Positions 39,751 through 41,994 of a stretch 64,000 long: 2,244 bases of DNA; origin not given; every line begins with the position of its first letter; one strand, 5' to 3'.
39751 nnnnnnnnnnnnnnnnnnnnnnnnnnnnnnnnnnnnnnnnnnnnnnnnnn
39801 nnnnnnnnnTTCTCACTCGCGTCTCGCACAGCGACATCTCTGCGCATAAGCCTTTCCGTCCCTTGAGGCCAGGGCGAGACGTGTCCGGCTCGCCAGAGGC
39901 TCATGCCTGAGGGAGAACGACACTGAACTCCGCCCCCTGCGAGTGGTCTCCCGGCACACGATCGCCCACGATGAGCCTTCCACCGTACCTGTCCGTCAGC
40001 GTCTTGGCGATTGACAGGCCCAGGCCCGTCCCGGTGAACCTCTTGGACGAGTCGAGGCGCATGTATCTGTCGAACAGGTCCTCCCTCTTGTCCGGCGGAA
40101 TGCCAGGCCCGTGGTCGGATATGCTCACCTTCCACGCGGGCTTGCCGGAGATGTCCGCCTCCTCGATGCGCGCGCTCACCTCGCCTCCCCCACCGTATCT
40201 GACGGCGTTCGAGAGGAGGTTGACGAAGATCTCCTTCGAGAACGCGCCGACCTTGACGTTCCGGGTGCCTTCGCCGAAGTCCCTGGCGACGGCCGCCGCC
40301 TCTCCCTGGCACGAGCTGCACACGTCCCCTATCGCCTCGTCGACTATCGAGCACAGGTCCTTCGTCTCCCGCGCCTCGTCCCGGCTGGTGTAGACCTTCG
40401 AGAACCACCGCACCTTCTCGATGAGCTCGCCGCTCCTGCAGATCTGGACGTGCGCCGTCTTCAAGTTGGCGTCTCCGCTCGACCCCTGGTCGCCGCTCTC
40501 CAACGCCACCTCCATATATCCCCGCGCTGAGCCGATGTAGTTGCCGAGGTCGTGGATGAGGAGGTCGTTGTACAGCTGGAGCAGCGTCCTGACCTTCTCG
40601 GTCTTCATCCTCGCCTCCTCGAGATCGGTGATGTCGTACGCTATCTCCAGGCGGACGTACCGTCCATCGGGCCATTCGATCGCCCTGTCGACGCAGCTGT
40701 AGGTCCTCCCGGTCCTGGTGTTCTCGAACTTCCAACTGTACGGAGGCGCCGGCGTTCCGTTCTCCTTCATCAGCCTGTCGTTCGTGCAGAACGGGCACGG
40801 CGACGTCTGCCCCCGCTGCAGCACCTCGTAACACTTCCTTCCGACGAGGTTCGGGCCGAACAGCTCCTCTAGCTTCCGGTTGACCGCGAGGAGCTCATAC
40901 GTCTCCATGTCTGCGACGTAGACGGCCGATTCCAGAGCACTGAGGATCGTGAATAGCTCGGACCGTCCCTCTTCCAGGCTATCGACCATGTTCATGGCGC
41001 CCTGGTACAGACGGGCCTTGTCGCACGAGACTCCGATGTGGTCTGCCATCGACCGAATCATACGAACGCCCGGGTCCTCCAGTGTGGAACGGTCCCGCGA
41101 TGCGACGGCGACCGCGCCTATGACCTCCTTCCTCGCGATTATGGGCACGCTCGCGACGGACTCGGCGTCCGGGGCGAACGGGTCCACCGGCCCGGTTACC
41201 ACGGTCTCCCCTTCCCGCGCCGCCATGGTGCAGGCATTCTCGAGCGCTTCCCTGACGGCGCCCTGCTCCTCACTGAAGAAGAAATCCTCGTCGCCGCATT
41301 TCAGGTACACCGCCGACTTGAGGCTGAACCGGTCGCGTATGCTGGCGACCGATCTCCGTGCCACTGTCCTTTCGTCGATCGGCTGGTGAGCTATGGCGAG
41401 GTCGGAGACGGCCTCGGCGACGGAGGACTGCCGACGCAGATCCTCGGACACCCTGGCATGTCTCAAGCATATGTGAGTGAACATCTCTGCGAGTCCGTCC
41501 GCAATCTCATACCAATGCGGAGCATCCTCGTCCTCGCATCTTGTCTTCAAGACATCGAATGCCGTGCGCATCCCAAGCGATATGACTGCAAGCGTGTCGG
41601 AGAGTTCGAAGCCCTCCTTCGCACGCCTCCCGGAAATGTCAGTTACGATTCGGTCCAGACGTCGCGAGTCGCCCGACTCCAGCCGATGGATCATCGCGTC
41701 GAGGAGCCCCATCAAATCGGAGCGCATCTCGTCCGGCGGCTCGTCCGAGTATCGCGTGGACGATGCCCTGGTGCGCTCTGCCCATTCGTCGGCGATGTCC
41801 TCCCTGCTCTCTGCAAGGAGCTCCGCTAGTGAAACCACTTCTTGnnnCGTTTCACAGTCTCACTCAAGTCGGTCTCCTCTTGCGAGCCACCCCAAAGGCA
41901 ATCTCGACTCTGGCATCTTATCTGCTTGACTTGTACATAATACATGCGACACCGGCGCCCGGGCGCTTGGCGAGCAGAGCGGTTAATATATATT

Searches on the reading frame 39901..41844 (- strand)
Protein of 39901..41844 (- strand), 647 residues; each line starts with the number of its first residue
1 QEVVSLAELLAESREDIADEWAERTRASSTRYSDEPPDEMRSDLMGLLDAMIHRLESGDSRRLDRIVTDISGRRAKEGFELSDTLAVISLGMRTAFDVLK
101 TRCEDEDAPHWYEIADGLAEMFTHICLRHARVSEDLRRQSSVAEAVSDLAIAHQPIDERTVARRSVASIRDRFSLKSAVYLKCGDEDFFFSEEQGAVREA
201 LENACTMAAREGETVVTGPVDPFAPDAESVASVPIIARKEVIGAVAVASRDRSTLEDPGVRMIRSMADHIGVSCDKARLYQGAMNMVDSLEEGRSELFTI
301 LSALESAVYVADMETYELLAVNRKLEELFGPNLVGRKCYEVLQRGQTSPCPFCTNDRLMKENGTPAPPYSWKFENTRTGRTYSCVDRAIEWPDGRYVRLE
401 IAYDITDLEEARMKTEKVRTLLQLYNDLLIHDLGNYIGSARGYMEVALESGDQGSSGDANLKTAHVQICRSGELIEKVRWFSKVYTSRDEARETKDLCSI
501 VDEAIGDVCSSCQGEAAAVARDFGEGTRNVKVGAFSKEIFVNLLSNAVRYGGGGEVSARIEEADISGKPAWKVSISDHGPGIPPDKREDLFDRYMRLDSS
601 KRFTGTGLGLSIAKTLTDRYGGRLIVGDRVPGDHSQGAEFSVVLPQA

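Call 64: search_protein_families(library=pfam, proteins=[window:39901-41844:-], max_evalue=0.0001)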
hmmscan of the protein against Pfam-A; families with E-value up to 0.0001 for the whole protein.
window:39901-41844:- (647 aa): 6 families
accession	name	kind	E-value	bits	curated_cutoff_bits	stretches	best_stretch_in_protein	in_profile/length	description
PF02518.31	HATPase_c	-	7.4e-22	78.3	26.4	1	537-646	7-109/111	Histidine kinase-, DNA gyrase B-, and HSP90-like ATPase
PF14361.12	RsbRD_N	-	1.6e-09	38.9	24.3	1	6-99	1-103/104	RsbT co-antagonist protein rsbRD N-terminal domain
PF13581.12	HATPase_c_2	-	2.2e-06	28.1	27.4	0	544-620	40-112/127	Histidine kinase-like ATPase domain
PF13185.12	GAF_2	-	7.6e-06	26.6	28.6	1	195-272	46-133/136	GAF domain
PF01590.32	GAF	-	8.1e-06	26.8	22.4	1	160-272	4-131/133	GAF domain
PF13492.12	GAF_3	-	7.7e-05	23.5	27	0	196-271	45-124/129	GAF domain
